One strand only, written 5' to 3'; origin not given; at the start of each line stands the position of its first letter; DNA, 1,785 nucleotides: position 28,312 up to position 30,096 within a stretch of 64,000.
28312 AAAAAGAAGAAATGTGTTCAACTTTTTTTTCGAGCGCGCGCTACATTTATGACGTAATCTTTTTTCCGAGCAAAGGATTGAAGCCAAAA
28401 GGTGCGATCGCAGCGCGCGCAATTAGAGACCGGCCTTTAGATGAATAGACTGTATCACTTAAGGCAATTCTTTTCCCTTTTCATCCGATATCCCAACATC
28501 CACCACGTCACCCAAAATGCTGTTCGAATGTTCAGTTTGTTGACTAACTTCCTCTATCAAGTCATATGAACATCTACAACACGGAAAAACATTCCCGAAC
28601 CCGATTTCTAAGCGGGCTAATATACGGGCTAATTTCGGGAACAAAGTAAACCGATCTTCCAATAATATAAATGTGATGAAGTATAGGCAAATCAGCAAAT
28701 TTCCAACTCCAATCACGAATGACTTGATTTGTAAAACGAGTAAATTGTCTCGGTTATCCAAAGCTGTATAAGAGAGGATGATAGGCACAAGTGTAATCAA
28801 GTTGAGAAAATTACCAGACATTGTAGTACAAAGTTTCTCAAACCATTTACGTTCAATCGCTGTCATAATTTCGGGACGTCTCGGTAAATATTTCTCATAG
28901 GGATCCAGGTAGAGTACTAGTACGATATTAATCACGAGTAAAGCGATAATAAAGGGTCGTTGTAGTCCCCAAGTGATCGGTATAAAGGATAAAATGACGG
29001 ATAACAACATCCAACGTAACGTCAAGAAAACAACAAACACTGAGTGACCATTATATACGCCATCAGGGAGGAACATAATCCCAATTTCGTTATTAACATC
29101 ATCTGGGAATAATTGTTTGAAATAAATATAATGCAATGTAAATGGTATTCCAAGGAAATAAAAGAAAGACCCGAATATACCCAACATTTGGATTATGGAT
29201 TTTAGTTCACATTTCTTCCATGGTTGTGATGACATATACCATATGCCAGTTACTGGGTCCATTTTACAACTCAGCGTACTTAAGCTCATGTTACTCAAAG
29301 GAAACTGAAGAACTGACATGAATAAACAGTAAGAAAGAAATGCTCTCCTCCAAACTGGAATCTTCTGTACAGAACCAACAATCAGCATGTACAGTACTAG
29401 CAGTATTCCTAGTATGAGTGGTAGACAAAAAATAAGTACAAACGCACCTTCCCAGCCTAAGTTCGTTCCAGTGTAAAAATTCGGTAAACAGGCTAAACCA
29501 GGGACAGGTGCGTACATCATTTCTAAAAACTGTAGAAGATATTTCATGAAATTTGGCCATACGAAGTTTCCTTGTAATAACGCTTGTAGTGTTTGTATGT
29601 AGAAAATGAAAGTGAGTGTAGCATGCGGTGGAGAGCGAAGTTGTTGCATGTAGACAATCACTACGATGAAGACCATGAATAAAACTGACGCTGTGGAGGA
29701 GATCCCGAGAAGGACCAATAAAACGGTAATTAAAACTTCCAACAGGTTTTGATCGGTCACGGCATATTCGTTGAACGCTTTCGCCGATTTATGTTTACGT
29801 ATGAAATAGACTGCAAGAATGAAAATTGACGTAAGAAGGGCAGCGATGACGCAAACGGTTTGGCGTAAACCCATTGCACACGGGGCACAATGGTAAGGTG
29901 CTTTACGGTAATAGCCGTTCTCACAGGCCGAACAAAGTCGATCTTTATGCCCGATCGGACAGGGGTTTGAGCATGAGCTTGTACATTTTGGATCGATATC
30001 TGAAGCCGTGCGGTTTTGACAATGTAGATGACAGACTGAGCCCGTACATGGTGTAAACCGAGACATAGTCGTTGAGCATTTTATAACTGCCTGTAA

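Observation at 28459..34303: Large-exon, CGT-biased minus-strand gene encoding a roughly 1524-aa protein of unusual architecture (signal peptide, LamG-like, PD40-like, ephrin-receptor-like Cys repeats, about 10 TM)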

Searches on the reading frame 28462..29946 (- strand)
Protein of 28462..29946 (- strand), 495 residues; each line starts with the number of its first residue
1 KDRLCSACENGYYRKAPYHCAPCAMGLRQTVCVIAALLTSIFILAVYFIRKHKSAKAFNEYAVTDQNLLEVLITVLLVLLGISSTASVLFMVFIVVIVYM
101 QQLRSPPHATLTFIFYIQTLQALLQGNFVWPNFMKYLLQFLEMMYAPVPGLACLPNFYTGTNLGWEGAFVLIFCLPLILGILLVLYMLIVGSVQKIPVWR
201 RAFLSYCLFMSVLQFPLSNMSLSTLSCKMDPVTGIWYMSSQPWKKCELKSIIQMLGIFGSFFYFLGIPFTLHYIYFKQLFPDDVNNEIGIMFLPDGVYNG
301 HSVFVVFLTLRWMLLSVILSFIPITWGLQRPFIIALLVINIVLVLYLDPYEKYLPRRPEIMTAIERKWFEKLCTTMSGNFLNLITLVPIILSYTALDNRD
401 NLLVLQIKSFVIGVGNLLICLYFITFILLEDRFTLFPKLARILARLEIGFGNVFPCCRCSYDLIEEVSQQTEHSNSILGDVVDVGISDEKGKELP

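Call 26: predict_structure(alignment_id=A2)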
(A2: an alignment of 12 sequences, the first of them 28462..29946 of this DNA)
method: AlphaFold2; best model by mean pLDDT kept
length: 495 residues; sequences in the alignment: 12
mean_pLDDT: 54.5   pTM: 0.41
mean pLDDT of the five models: 54.5, 50.8, 50.4, 46.8, 46.6
residues with pLDDT >= 90: 0; 70-90: 38; 50-70: 300; < 50: 157
segments of 3 or more residues with pLDDT < 50: 1-7, 15-17, 57-70, 76-93, 95-113, 115-152, 156-158, 287-298, 465-495
pLDDT, mean of each block of 10 residues (from residue 1): 42 53 55 60 62 51 47 48 42 47 45 47 37 31 35 49 53 58 60 51 54 53 58 64 58 55 54 53 49 47 61 58 56 70 68 64 79 67 64 59 65 64 64 68 78 55 48 43 34 33
secondary structure, 60 per line:
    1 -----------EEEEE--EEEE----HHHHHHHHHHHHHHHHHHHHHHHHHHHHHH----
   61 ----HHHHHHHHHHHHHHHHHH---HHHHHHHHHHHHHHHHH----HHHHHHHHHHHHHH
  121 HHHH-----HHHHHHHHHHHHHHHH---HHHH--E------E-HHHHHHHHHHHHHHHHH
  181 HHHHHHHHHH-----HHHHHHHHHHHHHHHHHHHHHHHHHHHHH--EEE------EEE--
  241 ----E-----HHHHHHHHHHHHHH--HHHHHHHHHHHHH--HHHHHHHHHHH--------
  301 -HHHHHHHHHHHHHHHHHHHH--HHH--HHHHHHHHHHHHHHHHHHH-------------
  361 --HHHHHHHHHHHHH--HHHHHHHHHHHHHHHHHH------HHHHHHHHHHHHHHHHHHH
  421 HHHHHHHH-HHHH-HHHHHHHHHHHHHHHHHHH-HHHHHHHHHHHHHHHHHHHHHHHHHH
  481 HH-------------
elements in order: E12-16 E19-22 H27-56 H65-82 H86-102 H107-124 H130-145 H149-152 H164-190 H196-224 E227-229 E236-238 H251-264 H267-279 H282-292 H302-321 H329-347 H363-375 H378-395 H402-428 H430-433 H435-453 H455-482

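Call 30: search_protein_representatives(alignment_id=A3)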
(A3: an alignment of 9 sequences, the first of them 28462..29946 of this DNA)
Query: 9 sequences, 500 profile positions. Proteins with E-value up to 0.001 (for the whole library): 47; up to 1e-10: 9; up to 1e-30: 6. The best 47 are listed.
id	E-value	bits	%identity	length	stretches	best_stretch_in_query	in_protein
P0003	3.5e-272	920.0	-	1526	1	2-497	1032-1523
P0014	5.5e-103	361.9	-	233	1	255-478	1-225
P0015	2.6e-72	260.7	-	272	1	119-391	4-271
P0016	1.8e-69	251.3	-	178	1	313-462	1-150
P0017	6.9e-52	193.3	-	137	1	347-470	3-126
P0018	1.6e-38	149.2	-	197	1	207-353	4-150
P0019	3.5e-23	98.6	-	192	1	2-123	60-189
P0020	1.1e-15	74.0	-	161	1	283-435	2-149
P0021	1.6e-14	70.0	-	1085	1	1-405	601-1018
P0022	1.6e-09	53.6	-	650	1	2-386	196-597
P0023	3.8e-09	52.3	-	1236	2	113-393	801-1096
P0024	1.7e-08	50.2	-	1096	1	2-429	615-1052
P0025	1.7e-08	50.2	-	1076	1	2-354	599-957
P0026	1.8e-08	50.1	-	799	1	2-357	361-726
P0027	2.7e-08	49.5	-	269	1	224-352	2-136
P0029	1.9e-07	46.7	-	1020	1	2-352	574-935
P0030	3.5e-07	45.8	-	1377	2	76-359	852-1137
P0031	6.7e-07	44.9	-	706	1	1-353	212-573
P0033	8.3e-07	44.6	-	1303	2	112-356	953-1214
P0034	8.9e-07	44.5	-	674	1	2-352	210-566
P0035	1.1e-06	44.2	-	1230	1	89-352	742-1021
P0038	3.1e-06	42.7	-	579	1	2-360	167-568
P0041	5.4e-06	41.9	-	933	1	1-357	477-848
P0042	7.0e-06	41.6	-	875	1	202-356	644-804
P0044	1.2e-05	40.7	-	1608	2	209-352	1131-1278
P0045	1.6e-05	40.4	-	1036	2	196-355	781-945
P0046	2.3e-05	39.8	-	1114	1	1-299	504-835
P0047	2.8e-05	39.6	-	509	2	199-427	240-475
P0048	3.3e-05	39.3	-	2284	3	207-347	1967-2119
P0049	3.3e-05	39.3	-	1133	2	210-354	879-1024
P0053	1.7e-04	37.0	-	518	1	198-394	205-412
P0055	3.4e-04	36.0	-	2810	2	201-352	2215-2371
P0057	4.0e-04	35.8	-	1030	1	116-353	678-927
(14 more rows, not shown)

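Call 32: list_cluster_members(proteins=[P0021, P0022, P0023, P0024, P0025, P0026, P0029, P0030, P0033, P0048])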
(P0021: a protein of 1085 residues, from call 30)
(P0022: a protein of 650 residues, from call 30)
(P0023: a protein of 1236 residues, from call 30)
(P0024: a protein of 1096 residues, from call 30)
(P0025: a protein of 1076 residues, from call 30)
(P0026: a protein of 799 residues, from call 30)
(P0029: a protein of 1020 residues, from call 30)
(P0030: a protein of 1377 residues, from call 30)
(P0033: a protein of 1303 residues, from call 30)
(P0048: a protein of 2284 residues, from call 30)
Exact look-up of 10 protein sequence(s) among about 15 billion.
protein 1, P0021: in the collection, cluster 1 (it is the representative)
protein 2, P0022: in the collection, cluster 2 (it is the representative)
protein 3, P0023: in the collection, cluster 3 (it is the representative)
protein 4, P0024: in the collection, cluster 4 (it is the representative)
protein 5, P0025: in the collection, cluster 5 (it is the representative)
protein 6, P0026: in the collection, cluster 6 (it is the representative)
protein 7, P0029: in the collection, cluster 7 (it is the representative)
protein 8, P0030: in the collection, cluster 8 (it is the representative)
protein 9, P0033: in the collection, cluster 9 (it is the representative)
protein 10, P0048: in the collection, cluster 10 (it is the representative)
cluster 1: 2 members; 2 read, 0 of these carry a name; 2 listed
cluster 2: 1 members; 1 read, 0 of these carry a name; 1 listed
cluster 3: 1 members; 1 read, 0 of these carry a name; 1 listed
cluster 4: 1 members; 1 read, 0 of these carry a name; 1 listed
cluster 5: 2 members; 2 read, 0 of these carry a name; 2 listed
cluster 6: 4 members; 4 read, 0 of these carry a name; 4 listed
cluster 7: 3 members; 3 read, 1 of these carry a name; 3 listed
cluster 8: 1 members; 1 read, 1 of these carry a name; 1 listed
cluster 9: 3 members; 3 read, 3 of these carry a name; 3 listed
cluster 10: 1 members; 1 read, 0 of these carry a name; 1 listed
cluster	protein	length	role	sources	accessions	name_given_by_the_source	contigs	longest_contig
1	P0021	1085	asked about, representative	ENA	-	-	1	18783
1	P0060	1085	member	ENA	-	-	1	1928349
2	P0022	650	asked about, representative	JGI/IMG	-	-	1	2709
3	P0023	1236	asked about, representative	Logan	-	-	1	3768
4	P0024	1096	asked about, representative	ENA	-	-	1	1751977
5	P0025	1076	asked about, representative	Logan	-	-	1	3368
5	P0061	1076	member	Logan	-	-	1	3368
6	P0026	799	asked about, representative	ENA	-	-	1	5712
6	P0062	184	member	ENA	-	-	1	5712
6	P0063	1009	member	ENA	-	-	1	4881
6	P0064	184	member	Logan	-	-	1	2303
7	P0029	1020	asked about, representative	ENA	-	-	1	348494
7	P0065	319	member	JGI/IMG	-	hypothetical protein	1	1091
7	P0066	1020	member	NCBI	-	-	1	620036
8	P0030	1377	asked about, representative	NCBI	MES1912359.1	MAG: hypothetical protein MHM6MM_004646 [Cercozoa sp. M6MM]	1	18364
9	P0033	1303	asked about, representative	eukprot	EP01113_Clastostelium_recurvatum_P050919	TRINITY_DN9770_c0_g1_i3.p1 TRINITY_DN9770_c0_g1~~TRINITY_DN9770_c0_g1_i3.p1 ORF ...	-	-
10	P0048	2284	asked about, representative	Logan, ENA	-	-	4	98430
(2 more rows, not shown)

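Call 33: search_protein_families(library=pfam, proteins=[P0021, P0023, P0024, P0025, P0029, P0030, P0033, P0035], max_evalue=0.01)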
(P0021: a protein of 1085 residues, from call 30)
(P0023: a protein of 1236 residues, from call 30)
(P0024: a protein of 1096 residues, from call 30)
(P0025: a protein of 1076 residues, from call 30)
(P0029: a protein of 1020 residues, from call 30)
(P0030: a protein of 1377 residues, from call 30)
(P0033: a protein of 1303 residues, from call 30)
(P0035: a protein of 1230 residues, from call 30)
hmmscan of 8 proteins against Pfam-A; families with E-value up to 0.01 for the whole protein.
P0021 (1085 aa): 5 families
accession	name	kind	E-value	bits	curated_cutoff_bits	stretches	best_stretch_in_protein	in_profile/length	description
PF13855.12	LRR_8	-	4.3e-16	58.9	27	1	383-436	7-60/61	Leucine rich repeat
PF00560.39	LRR_1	-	8.2e-15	52.2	20.6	0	403-424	2-23/23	Leucine Rich Repeat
PF12799.13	LRR_4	-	6.8e-12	45.7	27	2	273-309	3-39/44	Leucine Rich repeats (2 copies)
PF23598.1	LRR_14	-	1.1e-09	37.9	40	1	167-226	61-121/353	Leucine-rich repeat region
PF08263.17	LRRNT_2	-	2.1e-05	25.1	20.7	1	30-70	3-40/41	Leucine rich repeat N-terminal domain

P0023 (1236 aa): 5 families
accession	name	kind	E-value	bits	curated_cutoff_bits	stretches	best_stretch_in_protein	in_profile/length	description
PF00560.39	LRR_1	-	2.4e-25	83.6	20.6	0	528-549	2-23/23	Leucine Rich Repeat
PF12799.13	LRR_4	-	7.8e-17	61.4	27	1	372-408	2-37/44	Leucine Rich repeats (2 copies)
PF13855.12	LRR_8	-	1.3e-15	57.3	27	2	278-337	2-61/61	Leucine rich repeat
PF02225.27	PA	-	1.2e-08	35.4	23.9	1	52-132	3-95/95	PA domain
PF13516.12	LRR_6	-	1.3e-08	34.7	23.4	0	370-385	2-17/24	Leucine Rich repeat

P0024 (1096 aa): 5 families
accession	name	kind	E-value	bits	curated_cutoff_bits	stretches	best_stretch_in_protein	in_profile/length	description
PF13855.12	LRR_8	-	7.4e-15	54.9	27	3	187-245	2-61/61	Leucine rich repeat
PF00560.39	LRR_1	-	9.9e-14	49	20.6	0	187-209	1-23/23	Leucine Rich Repeat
PF12799.13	LRR_4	-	2.6e-13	50.2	27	1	186-222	1-35/44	Leucine Rich repeats (2 copies)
PF23598.1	LRR_14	-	1.9e-11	43.8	40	1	170-243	55-127/353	Leucine-rich repeat region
PF24633.1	DUF7630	-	0.0026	18.3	27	1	602-635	9-45/45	Domain of unknown function (DUF7630)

P0025 (1076 aa): 7 families
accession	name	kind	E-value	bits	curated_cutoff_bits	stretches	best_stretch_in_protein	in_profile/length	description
PF00560.39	LRR_1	-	3.7e-18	62.2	20.6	0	276-296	1-21/23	Leucine Rich Repeat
PF13855.12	LRR_8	-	1.3e-17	63.8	27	2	176-212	22-58/61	Leucine rich repeat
PF12799.13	LRR_4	-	7.6e-16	58.2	27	2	275-315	1-40/44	Leucine Rich repeats (2 copies)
PF23598.1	LRR_14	-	3.7e-15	56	40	1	169-233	60-124/353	Leucine-rich repeat region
PF13516.12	LRR_6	-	0.00015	22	23.4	0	274-288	2-16/24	Leucine Rich repeat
PF06011.17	TRP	-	0.00017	21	28.5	1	893-1018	280-406/426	Transient receptor potential (TRP) ion channel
PF08263.17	LRRNT_2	-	0.0002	22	20.7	1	55-72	24-41/41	Leucine rich repeat N-terminal domain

P0029 (1020 aa): 7 families
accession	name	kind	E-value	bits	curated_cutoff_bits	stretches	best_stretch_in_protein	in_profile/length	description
PF00560.39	LRR_1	-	2.1e-23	77.8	20.6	0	140-162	1-23/23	Leucine Rich Repeat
PF13855.12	LRR_8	-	3.9e-18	65.4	27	3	245-297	9-61/61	Leucine rich repeat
PF23598.1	LRR_14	-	1.3e-14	54.2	40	2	194-293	28-122/353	Leucine-rich repeat region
PF12799.13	LRR_4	-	3.6e-14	52.9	27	1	263-299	3-41/44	Leucine Rich repeats (2 copies)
PF25019.1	LRR_R13L1-DRL21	-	0.00021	21.6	27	0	131-171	84-125/127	R13L1/DRL21 LRRs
PF24141.1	LRR_ComC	-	0.00039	20.6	27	0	161-267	189-286/288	EGF-like domain-containing protein ComC LRR domain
PF08263.17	LRRNT_2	-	0.00052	20.7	20.7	1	24-60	5-41/41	Leucine rich repeat N-terminal domain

P0030 (1377 aa): 9 families
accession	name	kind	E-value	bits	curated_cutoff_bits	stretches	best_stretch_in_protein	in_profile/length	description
PF13855.12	LRR_8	-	2.5e-25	88.4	27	5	69-127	3-59/61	Leucine rich repeat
PF00560.39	LRR_1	-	1.8e-22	75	20.6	0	503-524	1-22/23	Leucine Rich Repeat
PF12799.13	LRR_4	-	3.6e-17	62.4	27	1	554-590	3-36/44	Leucine Rich repeats (2 copies)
PF23598.1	LRR_14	-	3e-13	49.7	40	1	182-387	42-249/353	Leucine-rich repeat region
PF06011.17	TRP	-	8.3e-05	22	28.5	1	1033-1190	233-404/426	Transient receptor potential (TRP) ion channel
PF08263.17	LRRNT_2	-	0.00022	21.9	20.7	1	25-63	4-41/41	Leucine rich repeat N-terminal domain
PF24633.1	DUF7630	-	0.00028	21.4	27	1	808-835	15-45/45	Domain of unknown function (DUF7630)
PF13516.12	LRR_6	-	0.00029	21.1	23.4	0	185-201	1-17/24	Leucine Rich repeat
PF24048.1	LRR_NXF1-5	-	0.0015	18.6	30.5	0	553-591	55-93/142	NXF1/2/3/5 leucine-rich repeat domain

P0033 (1303 aa): 6 families
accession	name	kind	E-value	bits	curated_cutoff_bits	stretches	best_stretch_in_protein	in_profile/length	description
PF00560.39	LRR_1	-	2.2e-26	86.7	20.6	0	367-389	1-23/23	Leucine Rich Repeat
PF13855.12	LRR_8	-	2.8e-20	72.3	27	4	103-160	3-60/61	Leucine rich repeat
PF12799.13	LRR_4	-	6e-18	64.9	27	3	247-281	2-36/44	Leucine Rich repeats (2 copies)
PF23598.1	LRR_14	-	2.3e-17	63.2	40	2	117-179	62-120/353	Leucine-rich repeat region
PF25013.1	LRR_Zer-1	-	1.9e-05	25.3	27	0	123-192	6-74/137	Zer-1-like, Leucine-rich repeats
PF06011.17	TRP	-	0.00031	20.1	28.5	1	1136-1271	267-396/426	Transient receptor potential (TRP) ion channel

P0035 (1230 aa): 10 families
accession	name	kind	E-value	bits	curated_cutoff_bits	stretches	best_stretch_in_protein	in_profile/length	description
PF00560.39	LRR_1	-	2.8e-36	116.1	20.6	0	205-226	2-23/23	Leucine Rich Repeat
PF13855.12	LRR_8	-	3.1e-36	123.4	27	5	418-476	2-60/61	Leucine rich repeat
PF23598.1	LRR_14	-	8.4e-29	100.9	40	4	328-547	5-210/353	Leucine-rich repeat region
PF12799.13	LRR_4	-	1.5e-22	79.5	27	0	417-452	1-34/44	Leucine Rich repeats (2 copies)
PF23211.1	LRR_LRWD1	-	3.8e-06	27.2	28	1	410-505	35-125/190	Leucine-rich repeat and WD repeat-containing protein 1, LRR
PF25013.1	LRR_Zer-1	-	2.6e-05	24.8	27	0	79-142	4-65/137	Zer-1-like, Leucine-rich repeats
PF06011.17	TRP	-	0.00013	21.4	28.5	1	840-1076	171-398/426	Transient receptor potential (TRP) ion channel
PF08263.17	LRRNT_2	-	0.00039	21.1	20.7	1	17-56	2-41/41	Leucine rich repeat N-terminal domain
PF25019.1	LRR_R13L1-DRL21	-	0.00047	20.5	27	0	78-138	64-124/127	R13L1/DRL21 LRRs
PF24048.1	LRR_NXF1-5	-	0.002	18.1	30.5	0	343-388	77-123/142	NXF1/2/3/5 leucine-rich repeat domain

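Call 35: search_protein_families(library=pfam, proteins=[P0044, P0048, P0055, P0045, P0049, P0057], max_evalue=0.01)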
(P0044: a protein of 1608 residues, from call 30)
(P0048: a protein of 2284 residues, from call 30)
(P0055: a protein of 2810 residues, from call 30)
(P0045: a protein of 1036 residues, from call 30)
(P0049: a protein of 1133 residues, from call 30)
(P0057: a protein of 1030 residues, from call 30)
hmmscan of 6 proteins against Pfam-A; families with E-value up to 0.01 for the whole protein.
P0044 (1608 aa): 5 families
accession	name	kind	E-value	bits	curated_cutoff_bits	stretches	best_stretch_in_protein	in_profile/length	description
PF13855.12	LRR_8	-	1.1e-19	70.4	27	1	657-694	24-61/61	Leucine rich repeat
PF00560.39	LRR_1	-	4e-18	62.1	20.6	0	661-681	3-23/23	Leucine Rich Repeat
PF12799.13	LRR_4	-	2e-12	47.3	27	0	203-243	5-43/44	Leucine Rich repeats (2 copies)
PF24141.1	LRR_ComC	-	2.3e-07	31.2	27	0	351-420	208-274/288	EGF-like domain-containing protein ComC LRR domain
PF24633.1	DUF7630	-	0.0012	19.4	27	1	917-944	15-45/45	Domain of unknown function (DUF7630)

P0048 (2284 aa): 1 family
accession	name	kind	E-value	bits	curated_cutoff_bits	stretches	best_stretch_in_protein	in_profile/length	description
PF06011.17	TRP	-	0.00036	19.9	28.5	1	1995-2136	228-356/426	Transient receptor potential (TRP) ion channel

P0055 (2810 aa): 14 families
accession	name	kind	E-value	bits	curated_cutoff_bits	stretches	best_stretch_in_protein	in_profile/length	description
PF24681.1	Kelch_KLHDC2_KLHL20_DRC7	-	1.1e-32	113.6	50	3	851-973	92-206/221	KLHDC2/KLHL20/DRC7 Kelch-repeats domain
PF24981.1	Beta-prop_ATRN-LZTR1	-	1.7e-24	87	50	2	893-1164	15-288/289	Attractin/LZTR1 beta-propeller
PF13418.12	Kelch_4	-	3.9e-15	56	21.6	2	917-960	1-45/49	Galactose oxidase, central domain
PF00630.25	Filamin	-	2.5e-13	51.1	26.9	2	1424-1513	13-92/93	Filamin/ABP280 repeat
PF13385.13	Laminin_G_3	-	6.4e-12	46.3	27.6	1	215-359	4-150/151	Concanavalin A-like lectin/glucanases superfamily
PF13964.12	Kelch_6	-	7.4e-12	45.3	25.3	1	870-912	9-47/50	Kelch motif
PF01477.28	PLAT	-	1.1e-11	45.9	23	1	31-145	1-109/117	PLAT/LH2 domain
PF13415.12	Kelch_3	-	2.1e-08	34.6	22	0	875-924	4-46/48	Galactose oxidase, central domain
PF23616.1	Ig_GEX2_N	-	2.6e-05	24.7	27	0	1548-1624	15-97/105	GEX2 N-terminal Ig-like domain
PF06011.17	TRP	-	0.00047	19.5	28.5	1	2300-2447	271-415/426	Transient receptor potential (TRP) ion channel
PF01344.31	Kelch_1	-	0.0013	18.6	20.1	0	866-910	5-44/46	Kelch motif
PF24996.1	NANM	-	0.0025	17.1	45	0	863-951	54-137/350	N-acetylneuraminate epimerase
PF00147.23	Fibrinogen_C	-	0.0059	16.9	22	0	619-663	13-59/221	Fibrinogen beta and gamma chains, C-terminal globular domain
PF13854.13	Kelch_HCF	-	0.0068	16.1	113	0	875-935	203-257/345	Host cell factor, Kelch-repeats domain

P0045 (1036 aa): 5 families
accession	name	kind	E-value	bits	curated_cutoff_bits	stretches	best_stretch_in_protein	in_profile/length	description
PF00560.39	LRR_1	-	6.6e-18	61.4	20.6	0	237-258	2-23/23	Leucine Rich Repeat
PF13855.12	LRR_8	-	5.4e-16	58.5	27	2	263-318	5-61/61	Leucine rich repeat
PF12799.13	LRR_4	-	2.4e-08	34.4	27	0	306-347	1-40/44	Leucine Rich repeats (2 copies)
PF23598.1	LRR_14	-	9.2e-07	28.4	40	1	211-292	47-124/353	Leucine-rich repeat region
PF13516.12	LRR_6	-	0.007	16.8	23.4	0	131-145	3-17/24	Leucine Rich repeat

P0049 (1133 aa): 7 families
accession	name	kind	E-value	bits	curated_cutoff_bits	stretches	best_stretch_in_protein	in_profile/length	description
PF00560.39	LRR_1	-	6.6e-25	82.3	20.6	0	355-372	3-20/23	Leucine Rich Repeat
PF13855.12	LRR_8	-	1.7e-19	69.7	27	3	259-317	3-61/61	Leucine rich repeat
PF12799.13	LRR_4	-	6.9e-18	64.7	27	1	355-393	4-40/44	Leucine Rich repeats (2 copies)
PF13516.12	LRR_6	-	1.5e-08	34.5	23.4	1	521-543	1-23/24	Leucine Rich repeat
PF23598.1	LRR_14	-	1.2e-05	24.7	40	1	220-320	80-182/353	Leucine-rich repeat region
PF24633.1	DUF7630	-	0.00064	20.3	27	1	687-714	15-45/45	Domain of unknown function (DUF7630)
PF25013.1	LRR_Zer-1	-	0.0025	18.4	27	0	255-316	6-65/137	Zer-1-like, Leucine-rich repeats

P0057 (1030 aa): 5 families
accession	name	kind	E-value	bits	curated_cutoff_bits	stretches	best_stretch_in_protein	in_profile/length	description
PF00560.39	LRR_1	-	8.5e-20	67.1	20.6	0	182-203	2-23/23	Leucine Rich Repeat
PF13855.12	LRR_8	-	2e-14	53.5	27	2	166-215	10-60/61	Leucine rich repeat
PF12799.13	LRR_4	-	9.1e-10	38.9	27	0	265-300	2-39/44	Leucine Rich repeats (2 copies)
PF24141.1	LRR_ComC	-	5.6e-05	23.4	27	0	112-200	195-276/288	EGF-like domain-containing protein ComC LRR domain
PF13516.12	LRR_6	-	0.0099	16.3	23.4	0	132-144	3-15/24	Leucine Rich repeat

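Call 40: search_solved_structures(query=A4, max_evalue=10)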
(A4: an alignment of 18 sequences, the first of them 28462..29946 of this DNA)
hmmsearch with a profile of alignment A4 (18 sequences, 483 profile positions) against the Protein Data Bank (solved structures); distinct sequences matched with E-value up to 10: 4.
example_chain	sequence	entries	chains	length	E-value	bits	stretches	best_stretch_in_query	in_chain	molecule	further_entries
7usw_D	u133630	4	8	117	0.12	14.3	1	400-459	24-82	Transmembrane inner ear expressed protein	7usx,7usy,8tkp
7npw_A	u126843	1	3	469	2.2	10.1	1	339-423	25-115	Excitatory amino acid transporter 1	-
8hcr_I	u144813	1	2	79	2.8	9.8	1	261-290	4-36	CYTOCHROME AA3 SUBUNIT CtaJ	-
6kob_B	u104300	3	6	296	3.6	9.4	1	257-292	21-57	Quinol oxidase subunit 2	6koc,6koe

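Call 43: find_homologous_proteins(query=A4, max_evalue=0.001)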
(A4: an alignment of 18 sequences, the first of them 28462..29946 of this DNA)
Query A4 (18 sequences): 8000 candidates shared short words with the query, none scored E <= 0.001.
